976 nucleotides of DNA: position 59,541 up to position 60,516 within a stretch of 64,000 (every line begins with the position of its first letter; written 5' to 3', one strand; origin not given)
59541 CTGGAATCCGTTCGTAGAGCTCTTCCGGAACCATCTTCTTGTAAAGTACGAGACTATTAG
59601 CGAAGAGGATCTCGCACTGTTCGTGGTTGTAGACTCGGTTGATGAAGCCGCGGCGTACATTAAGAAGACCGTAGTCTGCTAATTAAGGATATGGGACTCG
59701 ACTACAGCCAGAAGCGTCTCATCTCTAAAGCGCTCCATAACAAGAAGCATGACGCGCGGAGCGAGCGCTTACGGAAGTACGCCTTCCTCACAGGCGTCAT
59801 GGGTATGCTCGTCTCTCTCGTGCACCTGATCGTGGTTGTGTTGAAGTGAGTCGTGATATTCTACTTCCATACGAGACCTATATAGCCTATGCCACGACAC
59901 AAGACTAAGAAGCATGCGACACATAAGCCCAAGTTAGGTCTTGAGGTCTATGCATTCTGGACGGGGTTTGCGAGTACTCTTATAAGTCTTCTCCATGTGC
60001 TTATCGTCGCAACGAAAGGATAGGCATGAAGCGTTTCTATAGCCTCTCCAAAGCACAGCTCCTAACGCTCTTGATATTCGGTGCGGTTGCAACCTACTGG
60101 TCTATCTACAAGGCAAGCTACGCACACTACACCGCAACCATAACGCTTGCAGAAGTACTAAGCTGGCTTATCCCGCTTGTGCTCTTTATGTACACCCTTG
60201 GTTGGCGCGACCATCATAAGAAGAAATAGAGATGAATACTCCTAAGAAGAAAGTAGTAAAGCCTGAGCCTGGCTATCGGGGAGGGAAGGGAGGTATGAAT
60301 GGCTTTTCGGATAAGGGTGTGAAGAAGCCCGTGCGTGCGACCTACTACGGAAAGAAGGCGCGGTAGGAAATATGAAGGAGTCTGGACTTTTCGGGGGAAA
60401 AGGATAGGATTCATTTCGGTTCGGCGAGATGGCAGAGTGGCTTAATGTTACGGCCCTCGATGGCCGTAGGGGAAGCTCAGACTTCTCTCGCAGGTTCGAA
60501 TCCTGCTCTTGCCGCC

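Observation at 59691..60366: Operon of four tandem micro-ORFs (52/44/67/44 aa), two of them paralogous tail-anchored peptides, fused to the LOG gene and feeding into tRNA-Ser/Arg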

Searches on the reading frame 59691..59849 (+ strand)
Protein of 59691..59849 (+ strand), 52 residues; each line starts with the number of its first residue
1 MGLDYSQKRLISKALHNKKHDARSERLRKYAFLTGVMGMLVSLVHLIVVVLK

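Call 7: search_protein_families(library=pfam, proteins=[window:59691-59849:+], max_evalue=1)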
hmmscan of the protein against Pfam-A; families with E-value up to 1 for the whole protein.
window:59691-59849:+ (52 aa): 0 families

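Call 19: find_homologous_proteins(query=A1, max_evalue=0.01)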
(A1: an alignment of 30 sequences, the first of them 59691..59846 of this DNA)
Query A1 (30 sequences) (52 aa, profile of the alignment): 308 proteins with E <= 0.01 among 8000 candidates; the best 120 are listed.
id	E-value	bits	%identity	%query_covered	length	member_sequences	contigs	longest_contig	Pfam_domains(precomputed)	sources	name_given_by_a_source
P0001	2.8e-23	99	62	100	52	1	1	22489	-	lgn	-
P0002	5.7e-23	98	87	100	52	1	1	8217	-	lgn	-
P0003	8.5e-23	98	90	100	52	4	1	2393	-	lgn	-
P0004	1.0e-22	98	100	100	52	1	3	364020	-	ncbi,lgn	-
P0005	2.1e-22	97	54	100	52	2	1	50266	-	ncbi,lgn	-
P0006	5.0e-22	95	67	100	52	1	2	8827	-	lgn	-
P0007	5.1e-22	95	71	100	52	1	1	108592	-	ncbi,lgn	ncbi:MAG: hypothetical protein V4644_02820 [Patescibacteria group bacterium]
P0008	6.4e-22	95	63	94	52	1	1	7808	-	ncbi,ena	-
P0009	7.3e-22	95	62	100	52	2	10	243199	-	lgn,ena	-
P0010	8.3e-22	95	73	100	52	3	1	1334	-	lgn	-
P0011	8.5e-22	95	60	100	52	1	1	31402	-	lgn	-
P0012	1.3e-21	94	77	100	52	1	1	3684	-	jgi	jgi:hypothetical protein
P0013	1.4e-21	94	77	100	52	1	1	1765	-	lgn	-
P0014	2.0e-21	93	77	100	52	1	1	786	-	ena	-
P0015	2.9e-21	93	60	100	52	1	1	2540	-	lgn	-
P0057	4.2e-18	83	40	100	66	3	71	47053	-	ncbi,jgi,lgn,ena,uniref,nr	ncbi:hypothetical protein CO131_00895 [Candidatus Kaiserbacteria bacterium CG_4_9_14_3_um_filter_50_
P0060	6.1e-18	82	39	100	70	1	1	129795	-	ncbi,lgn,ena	-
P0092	3.5e-16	77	37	100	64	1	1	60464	-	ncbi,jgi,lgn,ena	jgi:hypothetical protein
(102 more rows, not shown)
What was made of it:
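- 308 clusters at E<=0.01 (call 19).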

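Call 21: find_encoding_contigs(protein=P0004, flank=3000, max_places=3)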
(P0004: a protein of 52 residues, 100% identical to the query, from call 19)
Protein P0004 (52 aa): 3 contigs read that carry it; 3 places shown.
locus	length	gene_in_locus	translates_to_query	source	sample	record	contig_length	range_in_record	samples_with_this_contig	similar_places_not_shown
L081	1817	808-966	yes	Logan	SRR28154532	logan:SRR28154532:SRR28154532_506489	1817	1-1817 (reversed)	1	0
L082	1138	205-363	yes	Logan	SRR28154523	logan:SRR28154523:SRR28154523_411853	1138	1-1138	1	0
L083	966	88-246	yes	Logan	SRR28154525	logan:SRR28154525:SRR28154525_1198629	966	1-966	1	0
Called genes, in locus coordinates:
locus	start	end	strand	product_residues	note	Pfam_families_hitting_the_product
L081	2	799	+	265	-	?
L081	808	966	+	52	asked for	-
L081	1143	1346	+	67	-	-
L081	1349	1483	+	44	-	-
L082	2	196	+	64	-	?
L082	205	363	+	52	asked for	-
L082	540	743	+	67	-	-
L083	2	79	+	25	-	?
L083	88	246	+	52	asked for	-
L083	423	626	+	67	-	-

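Call 22: find_encoding_contigs(protein=P0057, flank=4000, max_places=3)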
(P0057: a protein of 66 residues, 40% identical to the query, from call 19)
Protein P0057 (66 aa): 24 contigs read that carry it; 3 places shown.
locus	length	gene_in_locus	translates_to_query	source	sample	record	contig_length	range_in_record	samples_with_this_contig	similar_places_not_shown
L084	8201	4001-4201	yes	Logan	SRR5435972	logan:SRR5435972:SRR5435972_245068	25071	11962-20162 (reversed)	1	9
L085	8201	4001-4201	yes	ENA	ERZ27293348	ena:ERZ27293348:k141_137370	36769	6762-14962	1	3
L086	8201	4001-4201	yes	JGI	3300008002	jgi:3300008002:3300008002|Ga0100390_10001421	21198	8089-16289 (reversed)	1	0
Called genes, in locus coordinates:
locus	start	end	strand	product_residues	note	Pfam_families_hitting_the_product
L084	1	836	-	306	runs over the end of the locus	PF01544:CorA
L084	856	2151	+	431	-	PF00595:PDZ, PF13180:PDZ_2, PF17820:PDZ_6, PF03572:Peptidase_S41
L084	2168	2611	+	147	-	PF01281:Ribosomal_L9_N, PF03948:Ribosomal_L9_C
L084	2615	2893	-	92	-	PF01016:Ribosomal_L27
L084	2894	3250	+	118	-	-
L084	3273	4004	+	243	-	PF18306:LDcluster4, PF03641:Lysine_decarbox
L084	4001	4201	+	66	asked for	-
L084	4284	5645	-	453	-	PF01551:Peptidase_M23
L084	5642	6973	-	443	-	PF00749:tRNA-synt_1c, PF19269:Anticodon_2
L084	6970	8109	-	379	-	PF03033:Glyco_transf_28, PF04101:Glyco_tran_28_C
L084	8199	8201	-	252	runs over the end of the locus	-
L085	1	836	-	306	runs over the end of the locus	PF01544:CorA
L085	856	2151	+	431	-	PF00595:PDZ, PF13180:PDZ_2, PF17820:PDZ_6, PF03572:Peptidase_S41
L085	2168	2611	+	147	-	PF01281:Ribosomal_L9_N, PF03948:Ribosomal_L9_C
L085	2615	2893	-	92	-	PF01016:Ribosomal_L27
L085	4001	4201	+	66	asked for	-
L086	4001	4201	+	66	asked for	-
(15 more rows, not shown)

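Call 23: find_encoding_contigs(protein=P0060, flank=4000, max_places=2)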
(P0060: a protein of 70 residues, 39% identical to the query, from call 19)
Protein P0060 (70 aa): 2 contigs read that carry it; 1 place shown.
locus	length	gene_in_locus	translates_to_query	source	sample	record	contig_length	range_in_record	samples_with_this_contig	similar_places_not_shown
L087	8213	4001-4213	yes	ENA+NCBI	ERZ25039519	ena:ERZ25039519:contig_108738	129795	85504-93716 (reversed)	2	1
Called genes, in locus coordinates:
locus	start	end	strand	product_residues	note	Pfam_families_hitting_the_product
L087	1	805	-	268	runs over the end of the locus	PF01544:CorA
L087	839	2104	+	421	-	PF00595:PDZ, PF13180:PDZ_2, PF17820:PDZ_6, PF03572:Peptidase_S41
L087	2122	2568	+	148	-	PF01281:Ribosomal_L9_N, PF03948:Ribosomal_L9_C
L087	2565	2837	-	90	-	PF01016:Ribosomal_L27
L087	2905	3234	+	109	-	-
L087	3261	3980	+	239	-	PF18306:LDcluster4, PF03641:Lysine_decarbox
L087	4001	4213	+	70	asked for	-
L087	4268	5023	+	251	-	PF01996:F420_ligase (weak)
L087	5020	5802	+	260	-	PF05711:TylF, PF13578:Methyltransf_24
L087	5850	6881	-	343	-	PF00291:PALP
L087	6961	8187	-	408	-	PF13529:Peptidase_C39_2 (weak)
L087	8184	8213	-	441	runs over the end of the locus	PF00749:tRNA-synt_1c, PF19269:Anticodon_2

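Call 24: find_encoding_contigs(protein=P0092, flank=4000, max_places=2)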
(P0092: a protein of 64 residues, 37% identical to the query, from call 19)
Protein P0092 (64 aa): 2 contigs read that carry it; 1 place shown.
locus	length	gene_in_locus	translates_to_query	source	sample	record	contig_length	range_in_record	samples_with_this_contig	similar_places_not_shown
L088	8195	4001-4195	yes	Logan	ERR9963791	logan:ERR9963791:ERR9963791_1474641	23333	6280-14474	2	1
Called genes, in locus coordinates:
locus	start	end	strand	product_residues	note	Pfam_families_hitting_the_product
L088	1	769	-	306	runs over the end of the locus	PF01544:CorA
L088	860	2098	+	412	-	PF00595:PDZ, PF13180:PDZ_2, PF17820:PDZ_6, PF03572:Peptidase_S41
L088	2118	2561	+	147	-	PF01281:Ribosomal_L9_N, PF03948:Ribosomal_L9_C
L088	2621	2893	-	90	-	PF01016:Ribosomal_L27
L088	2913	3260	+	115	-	-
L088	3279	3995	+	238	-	PF18306:LDcluster4, PF03641:Lysine_decarbox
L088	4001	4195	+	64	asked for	-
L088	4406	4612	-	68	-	-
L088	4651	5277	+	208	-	PF00730:HhH-GPD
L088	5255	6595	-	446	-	PF01551:Peptidase_M23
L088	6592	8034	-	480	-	PF00749:tRNA-synt_1c, PF19269:Anticodon_2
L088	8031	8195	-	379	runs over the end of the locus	PF03033:Glyco_transf_28, PF04101:Glyco_tran_28_C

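Call 35: search_protein_families(library=ncbifam, proteins=[window:59691-59849:+, P0057], max_evalue=1)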
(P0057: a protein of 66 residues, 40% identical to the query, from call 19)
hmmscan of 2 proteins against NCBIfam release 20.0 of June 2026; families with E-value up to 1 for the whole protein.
window:59691-59849:+ (52 aa): 0 families

P0057 (66 aa): 0 families

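Call 36: search_protein_families(library=padloc, proteins=[window:59691-59849:+, P0057], max_evalue=1)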
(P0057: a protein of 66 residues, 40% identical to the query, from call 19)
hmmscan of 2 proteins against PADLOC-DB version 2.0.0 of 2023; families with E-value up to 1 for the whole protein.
window:59691-59849:+ (52 aa): 0 families

P0057 (66 aa): 0 families

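Call 37: search_protein_representatives(alignment_id=A4)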
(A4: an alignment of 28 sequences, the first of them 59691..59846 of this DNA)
Query: 28 sequences, 59 profile positions. Proteins with E-value up to 0.001 (for the whole library): 39; up to 1e-10: 21; up to 1e-30: 0. The best 39 are listed.
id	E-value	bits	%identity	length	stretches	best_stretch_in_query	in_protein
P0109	4.5e-23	97.3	-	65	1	1-59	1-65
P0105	7.1e-22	93.4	-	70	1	1-59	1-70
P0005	3.2e-21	91.4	-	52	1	1-58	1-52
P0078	8.4e-21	90.0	-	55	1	1-59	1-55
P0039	3.5e-20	88.0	-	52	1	1-58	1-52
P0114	1.1e-19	86.5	-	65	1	1-59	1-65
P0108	4.6e-17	78.0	-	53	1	1-58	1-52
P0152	1.2e-16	76.7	-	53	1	1-58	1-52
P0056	2.5e-16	75.7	-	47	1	1-56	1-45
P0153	4.2e-15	71.7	-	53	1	1-59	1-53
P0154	6.1e-15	71.2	-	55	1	1-56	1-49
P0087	1.5e-14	70.0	-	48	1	1-58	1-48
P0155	3.1e-13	65.8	-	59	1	24-59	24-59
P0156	8.9e-13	64.3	-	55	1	21-58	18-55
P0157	1.4e-12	63.7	-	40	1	19-59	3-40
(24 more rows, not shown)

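Call 39: find_related_loci(query=A4, collection=metagenome_contigs, flank=3000)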
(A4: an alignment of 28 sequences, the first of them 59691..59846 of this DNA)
Query A4 (52 aa) in metagenome_contigs; peptide patterns used: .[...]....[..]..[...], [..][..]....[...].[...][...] (x = any residue, [..] = any of these).
162 stretches matched a pattern; 89 encode a relative of the query (tblastn E <= 1e-3); the best 80 are kept; 80 distinct loci.
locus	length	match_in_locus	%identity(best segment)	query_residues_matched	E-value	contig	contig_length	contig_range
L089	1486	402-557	88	1-52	1e-27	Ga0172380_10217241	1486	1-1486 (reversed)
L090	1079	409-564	79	1-52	8e-26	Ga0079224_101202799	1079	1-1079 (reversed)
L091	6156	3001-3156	81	1-52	3e-24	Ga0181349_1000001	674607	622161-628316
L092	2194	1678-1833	75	1-52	6e-23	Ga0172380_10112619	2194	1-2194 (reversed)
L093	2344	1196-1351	73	1-52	6e-21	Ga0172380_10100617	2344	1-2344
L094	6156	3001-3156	69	1-52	2e-20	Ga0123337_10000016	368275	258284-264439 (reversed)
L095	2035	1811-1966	65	1-52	1e-18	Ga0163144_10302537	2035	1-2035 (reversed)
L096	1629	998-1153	65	1-52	1e-18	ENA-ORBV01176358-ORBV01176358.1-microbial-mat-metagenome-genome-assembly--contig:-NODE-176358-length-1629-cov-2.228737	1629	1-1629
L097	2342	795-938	69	1-52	2e-18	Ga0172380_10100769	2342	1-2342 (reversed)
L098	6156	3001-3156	67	1-52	2e-18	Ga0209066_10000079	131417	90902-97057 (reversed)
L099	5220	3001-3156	63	1-52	1e-17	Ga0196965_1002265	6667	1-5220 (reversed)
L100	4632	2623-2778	60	1-52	1e-17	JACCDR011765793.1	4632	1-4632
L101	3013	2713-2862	65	1-52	1e-17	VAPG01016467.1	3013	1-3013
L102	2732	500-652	63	2-52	2e-17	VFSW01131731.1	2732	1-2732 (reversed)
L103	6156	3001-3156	63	1-52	2e-17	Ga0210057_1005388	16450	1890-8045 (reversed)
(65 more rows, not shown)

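Call 49: search_solved_structures(query=A4, max_evalue=10)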
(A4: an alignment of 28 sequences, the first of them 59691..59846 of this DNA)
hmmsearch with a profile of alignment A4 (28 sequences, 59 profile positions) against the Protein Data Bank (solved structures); distinct sequences matched with E-value up to 10: 1.
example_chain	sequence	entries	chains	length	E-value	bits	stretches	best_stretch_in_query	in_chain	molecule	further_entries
9j1n_C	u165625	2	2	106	0.78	13.2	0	7-37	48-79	Transcription factor Spi-B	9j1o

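Call 52: predict_structure(alignment_id=A4)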
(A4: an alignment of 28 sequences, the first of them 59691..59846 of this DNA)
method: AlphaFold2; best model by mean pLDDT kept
length: 52 residues; sequences in the alignment: 28
mean_pLDDT: 79.1   pTM: 0.39
mean pLDDT of the five models: 79.1, 78.9, 78.1, 76.9, 76.8
residues with pLDDT >= 90: 21; 70-90: 10; 50-70: 21; < 50: 0
segments of 3 or more residues with pLDDT < 50: none
pLDDT, mean of each block of 10 residues (from residue 1): 64 62 78 94 96 87
secondary structure, 60 per line:
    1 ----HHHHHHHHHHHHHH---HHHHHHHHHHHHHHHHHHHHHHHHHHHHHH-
elements in order: H5-18 H22-51
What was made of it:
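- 59691..59849 (+): ORF1, 52 aa. Tail-anchored small protein with the N-terminal motif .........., a basic linker and a C-terminal TM helix (about residues 30-51). It starts 8 nt after the LOG stop. AF2 gives helices 5-18 and 22-51 (call 52).
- On Tail-anchored membrane protein (ORF1, ORF2): Call 52: AF2 helix 22-51 with pLDDT >90.
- AF2 gives helix 5-18 plus helix 22-51, the latter with pLDDT >90 (call 52).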

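Call 78: list_cluster_members(proteins=[window:59691-59846:+, window:59889-60020:+, window:60026-60226:+, window:60232-60363:+, window:58891-59679:+])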
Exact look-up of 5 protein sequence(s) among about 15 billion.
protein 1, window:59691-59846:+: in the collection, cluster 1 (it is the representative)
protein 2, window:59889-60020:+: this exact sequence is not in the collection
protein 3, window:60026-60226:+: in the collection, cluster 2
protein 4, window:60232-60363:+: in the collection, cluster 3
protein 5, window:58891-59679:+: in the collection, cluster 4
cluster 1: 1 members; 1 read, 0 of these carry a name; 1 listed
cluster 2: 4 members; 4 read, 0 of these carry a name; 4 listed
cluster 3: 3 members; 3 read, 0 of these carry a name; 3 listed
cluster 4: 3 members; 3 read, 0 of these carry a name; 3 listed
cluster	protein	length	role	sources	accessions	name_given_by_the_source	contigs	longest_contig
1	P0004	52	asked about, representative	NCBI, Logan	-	-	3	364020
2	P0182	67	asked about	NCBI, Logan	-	-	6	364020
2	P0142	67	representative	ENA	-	-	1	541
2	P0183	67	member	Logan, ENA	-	-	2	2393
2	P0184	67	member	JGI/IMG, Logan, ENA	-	-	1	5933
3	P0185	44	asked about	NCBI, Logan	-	-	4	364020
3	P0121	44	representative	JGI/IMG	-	-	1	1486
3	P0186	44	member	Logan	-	-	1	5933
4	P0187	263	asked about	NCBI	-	-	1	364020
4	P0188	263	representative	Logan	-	-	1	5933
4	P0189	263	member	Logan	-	-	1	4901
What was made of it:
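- ORF2 is not called in public gene predictions (calls 21, 78).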

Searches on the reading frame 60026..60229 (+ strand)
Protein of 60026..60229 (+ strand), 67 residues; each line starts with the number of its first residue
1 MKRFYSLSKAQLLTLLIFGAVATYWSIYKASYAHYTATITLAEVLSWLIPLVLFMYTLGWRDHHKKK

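Call 7: search_protein_families(library=pfam, proteins=[window:60026-60229:+], max_evalue=1)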
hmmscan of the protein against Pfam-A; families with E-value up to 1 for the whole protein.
window:60026-60229:+ (67 aa): 1 family
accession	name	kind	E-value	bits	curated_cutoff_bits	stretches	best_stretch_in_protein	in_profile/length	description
PF25471.1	TM_PetC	-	0.022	14.9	37.1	1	6-24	6-24/48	Iron-sulfur subunit PetC transmembrane anchor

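Call 26: find_homologous_proteins(query=A3, max_evalue=0.01)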
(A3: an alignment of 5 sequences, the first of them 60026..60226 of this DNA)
Query A3 (5 sequences) (67 aa, profile of the alignment): 14 proteins with E <= 0.01 among 46 candidates.
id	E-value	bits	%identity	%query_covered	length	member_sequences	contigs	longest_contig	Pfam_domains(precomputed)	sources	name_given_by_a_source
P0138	1.0e-37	146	60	100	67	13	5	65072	-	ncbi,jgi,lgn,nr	ncbi:MAG: hypothetical protein QG636_495 [Patescibacteria group bacterium]|jgi:hypothetical protein|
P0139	2.4e-37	145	72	100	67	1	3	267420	-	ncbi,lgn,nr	ncbi:MAG: hypothetical protein Q8S35_01405 [bacterium]|nr:hypothetical protein [bacterium]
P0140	2.8e-36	141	51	100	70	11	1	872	-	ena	-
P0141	1.0e-35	140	69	100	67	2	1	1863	-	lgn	-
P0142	1.5e-35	139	96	100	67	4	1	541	-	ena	-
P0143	8.7e-35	137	58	97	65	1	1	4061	-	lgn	-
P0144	2.4e-34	135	69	100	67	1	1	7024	-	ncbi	-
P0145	7.5e-33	130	67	100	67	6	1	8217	-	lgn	-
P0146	2.1e-32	129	61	100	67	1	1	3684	-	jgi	jgi:hypothetical protein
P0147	4.6e-31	125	58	100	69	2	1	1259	-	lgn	-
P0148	2.4e-30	122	56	100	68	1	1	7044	-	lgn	-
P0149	3.8e-19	87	51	100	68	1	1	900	-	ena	-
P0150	8.4e-7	47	37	100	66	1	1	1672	-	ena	-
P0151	3.3e-3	35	61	34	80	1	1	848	-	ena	-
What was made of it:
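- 60026..60229 (+): ORF3, 67 aa. Two-TM hairpin membrane protein with both ends basic. It is present only in the closest relatives. An SD-like AAGGA is formed by the last ORF2 codons. 14 clusters in 5.8 billion proteins (call 26).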

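Call 35: search_protein_families(library=ncbifam, proteins=[window:60026-60229:+], max_evalue=1)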
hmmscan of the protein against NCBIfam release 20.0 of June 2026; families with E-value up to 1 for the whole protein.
window:60026-60229:+ (67 aa): 0 families

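Call 36: search_protein_families(library=padloc, proteins=[window:60026-60229:+], max_evalue=1)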
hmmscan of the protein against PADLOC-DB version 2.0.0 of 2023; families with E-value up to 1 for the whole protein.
window:60026-60229:+ (67 aa): 0 families

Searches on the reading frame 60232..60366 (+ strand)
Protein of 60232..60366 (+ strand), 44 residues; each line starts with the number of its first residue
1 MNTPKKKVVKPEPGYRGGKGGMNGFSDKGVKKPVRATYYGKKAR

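Call 7: search_protein_families(library=pfam, proteins=[window:60232-60366:+], max_evalue=1)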
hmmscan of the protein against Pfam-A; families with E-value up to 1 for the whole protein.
window:60232-60366:+ (44 aa): 0 families

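Call 25: find_homologous_proteins(query=A2, max_evalue=0.01)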
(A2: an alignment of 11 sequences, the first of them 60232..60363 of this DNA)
Query A2 (11 sequences) (44 aa, profile of the alignment): 17 proteins with E <= 0.01 among 250 candidates.
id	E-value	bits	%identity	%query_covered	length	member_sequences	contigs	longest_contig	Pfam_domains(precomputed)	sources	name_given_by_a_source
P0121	2.6e-18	84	91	100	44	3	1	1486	-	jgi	-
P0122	1.9e-17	81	68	100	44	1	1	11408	-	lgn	-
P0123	2.1e-17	81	68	100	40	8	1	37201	-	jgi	jgi:hypothetical protein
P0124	4.1e-17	80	64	100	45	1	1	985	-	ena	-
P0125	4.3e-17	80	71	100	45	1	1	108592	-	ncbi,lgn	ncbi:MAG: hypothetical protein V4644_02810 [Patescibacteria group bacterium]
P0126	6.8e-17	80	71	100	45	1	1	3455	-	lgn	-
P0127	1.3e-16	79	50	100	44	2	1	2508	-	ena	-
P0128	3.0e-16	77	82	100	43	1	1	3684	-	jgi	jgi:hypothetical protein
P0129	3.9e-16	77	64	95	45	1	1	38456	-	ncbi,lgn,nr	ncbi:MAG TPA: hypothetical protein PK609_01665 [Candidatus Paceibacterota bacterium]|nr:hypothetical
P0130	5.5e-15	73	66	100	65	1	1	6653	-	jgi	-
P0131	2.7e-14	71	73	100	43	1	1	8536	-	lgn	-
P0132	6.6e-14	70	68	86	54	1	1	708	-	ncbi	-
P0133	9.2e-14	69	74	80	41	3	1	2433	-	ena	-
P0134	8.5e-13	66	88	59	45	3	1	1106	-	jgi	-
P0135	1.6e-12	66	76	73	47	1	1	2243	-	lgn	-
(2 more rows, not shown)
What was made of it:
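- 60232..60366 (+): ORF4, 44 aa. Soluble, very basic (net charge about +10.5), Lys/Gly-rich peptide whose C-terminal block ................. is almost fully conserved. 17 clusters (call 25).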

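Call 35: search_protein_families(library=ncbifam, proteins=[window:60232-60366:+], max_evalue=1)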
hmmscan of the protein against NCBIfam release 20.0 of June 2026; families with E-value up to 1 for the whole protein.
window:60232-60366:+ (44 aa): 0 families

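Call 36: search_protein_families(library=padloc, proteins=[window:60232-60366:+], max_evalue=1)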
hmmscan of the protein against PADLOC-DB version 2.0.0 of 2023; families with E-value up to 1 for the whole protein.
window:60232-60366:+ (44 aa): 0 families

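Call 48: search_solved_structures(query=A2, max_evalue=10)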
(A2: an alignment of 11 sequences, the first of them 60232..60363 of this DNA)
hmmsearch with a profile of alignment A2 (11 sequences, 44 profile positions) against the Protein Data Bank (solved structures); distinct sequences matched with E-value up to 10: 0.
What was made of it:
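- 60232..60366 (+): No Pfam, NCBIfam or PDB match (calls 7, 35, 48).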
